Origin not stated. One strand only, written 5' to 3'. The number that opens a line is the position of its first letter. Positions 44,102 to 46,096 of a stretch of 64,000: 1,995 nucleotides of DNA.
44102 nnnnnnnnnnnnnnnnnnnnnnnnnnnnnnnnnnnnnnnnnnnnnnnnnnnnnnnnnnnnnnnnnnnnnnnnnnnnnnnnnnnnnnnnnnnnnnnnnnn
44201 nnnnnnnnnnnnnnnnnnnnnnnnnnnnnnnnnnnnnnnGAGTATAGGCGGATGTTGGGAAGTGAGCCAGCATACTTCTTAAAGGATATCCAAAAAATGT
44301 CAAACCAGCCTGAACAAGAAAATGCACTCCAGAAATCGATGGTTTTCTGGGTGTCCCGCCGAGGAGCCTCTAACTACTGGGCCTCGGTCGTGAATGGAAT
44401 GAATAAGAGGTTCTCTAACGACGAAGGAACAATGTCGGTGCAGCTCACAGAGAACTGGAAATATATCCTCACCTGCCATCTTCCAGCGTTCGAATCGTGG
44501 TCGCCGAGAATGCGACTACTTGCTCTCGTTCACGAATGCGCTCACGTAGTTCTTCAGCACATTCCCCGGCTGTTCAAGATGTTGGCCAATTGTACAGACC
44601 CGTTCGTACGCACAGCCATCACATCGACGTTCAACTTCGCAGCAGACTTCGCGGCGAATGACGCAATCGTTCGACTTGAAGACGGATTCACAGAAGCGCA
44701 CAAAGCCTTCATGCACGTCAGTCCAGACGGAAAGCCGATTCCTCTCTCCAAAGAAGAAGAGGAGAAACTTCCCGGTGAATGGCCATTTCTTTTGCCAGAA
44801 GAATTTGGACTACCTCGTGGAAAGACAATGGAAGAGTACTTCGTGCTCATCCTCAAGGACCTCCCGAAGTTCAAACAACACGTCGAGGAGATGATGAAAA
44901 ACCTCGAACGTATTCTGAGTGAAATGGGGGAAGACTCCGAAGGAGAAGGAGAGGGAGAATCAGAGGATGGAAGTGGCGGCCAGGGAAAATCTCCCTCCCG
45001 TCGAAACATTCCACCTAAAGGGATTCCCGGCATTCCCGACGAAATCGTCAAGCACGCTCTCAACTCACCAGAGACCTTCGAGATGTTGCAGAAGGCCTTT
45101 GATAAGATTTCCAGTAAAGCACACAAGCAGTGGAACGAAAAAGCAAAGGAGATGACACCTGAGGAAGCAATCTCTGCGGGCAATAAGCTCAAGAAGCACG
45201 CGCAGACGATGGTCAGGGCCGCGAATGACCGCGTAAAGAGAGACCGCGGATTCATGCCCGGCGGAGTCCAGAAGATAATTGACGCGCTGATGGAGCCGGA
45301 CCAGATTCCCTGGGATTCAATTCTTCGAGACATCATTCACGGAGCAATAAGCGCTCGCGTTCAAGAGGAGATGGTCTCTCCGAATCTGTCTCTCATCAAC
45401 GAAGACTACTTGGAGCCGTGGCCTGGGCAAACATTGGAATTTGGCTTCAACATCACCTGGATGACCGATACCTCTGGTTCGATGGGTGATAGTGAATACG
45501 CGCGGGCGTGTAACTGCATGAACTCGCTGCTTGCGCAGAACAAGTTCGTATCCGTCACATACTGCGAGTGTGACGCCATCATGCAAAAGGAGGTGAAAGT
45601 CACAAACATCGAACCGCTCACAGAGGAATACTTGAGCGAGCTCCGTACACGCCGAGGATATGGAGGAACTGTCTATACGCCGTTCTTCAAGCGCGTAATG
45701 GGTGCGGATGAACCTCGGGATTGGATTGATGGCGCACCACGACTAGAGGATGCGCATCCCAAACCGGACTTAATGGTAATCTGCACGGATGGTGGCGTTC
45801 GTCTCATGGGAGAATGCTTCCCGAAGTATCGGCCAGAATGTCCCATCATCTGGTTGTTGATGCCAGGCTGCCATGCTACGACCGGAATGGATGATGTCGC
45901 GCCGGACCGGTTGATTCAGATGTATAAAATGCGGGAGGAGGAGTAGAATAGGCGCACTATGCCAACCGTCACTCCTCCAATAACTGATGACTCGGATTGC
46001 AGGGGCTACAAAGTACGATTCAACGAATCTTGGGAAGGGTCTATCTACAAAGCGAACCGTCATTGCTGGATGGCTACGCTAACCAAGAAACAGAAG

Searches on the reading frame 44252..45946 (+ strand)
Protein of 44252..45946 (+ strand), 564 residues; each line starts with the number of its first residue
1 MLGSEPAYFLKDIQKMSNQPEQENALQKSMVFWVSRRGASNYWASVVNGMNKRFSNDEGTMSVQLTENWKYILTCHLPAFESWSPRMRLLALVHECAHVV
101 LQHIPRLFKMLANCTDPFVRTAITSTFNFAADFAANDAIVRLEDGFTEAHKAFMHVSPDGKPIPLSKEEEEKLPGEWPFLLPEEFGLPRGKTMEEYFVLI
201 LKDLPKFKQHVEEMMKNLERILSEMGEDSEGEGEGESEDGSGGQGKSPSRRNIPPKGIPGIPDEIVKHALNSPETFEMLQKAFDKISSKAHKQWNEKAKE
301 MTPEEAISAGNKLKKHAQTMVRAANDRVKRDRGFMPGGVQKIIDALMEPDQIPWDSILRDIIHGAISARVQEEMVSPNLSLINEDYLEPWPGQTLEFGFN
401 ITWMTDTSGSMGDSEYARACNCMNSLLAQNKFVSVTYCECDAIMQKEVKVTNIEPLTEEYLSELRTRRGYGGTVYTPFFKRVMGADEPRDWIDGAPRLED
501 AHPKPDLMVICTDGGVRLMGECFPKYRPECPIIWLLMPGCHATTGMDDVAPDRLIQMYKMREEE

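Call 65: search_protein_families(library=pfam, proteins=[window:44252-45946:+], max_evalue=0.01)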
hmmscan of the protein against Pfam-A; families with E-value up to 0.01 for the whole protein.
window:44252-45946:+ (564 aa): 2 families
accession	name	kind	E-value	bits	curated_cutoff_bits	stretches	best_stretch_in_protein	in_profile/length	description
PF13203.12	DUF2201_N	-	8e-07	29.4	23.2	1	78-368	49-242/271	Putative metallopeptidase domain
PF09967.15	DUF2201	-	3.5e-05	24.3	26.4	1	404-483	4-76/123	VWA-like domain (DUF2201)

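Call 70: search_protein_families(library=phrogs, proteins=[window:44252-45946:+], max_evalue=0.00001)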
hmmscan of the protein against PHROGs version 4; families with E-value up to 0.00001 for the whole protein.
window:44252-45946:+ (564 aa): 1 family
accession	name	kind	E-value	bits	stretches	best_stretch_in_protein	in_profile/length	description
phrog_1314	-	DNA, RNA and nucleotide metabolism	3.4e-29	103.1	1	17-539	6-377/394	HNH endonuclease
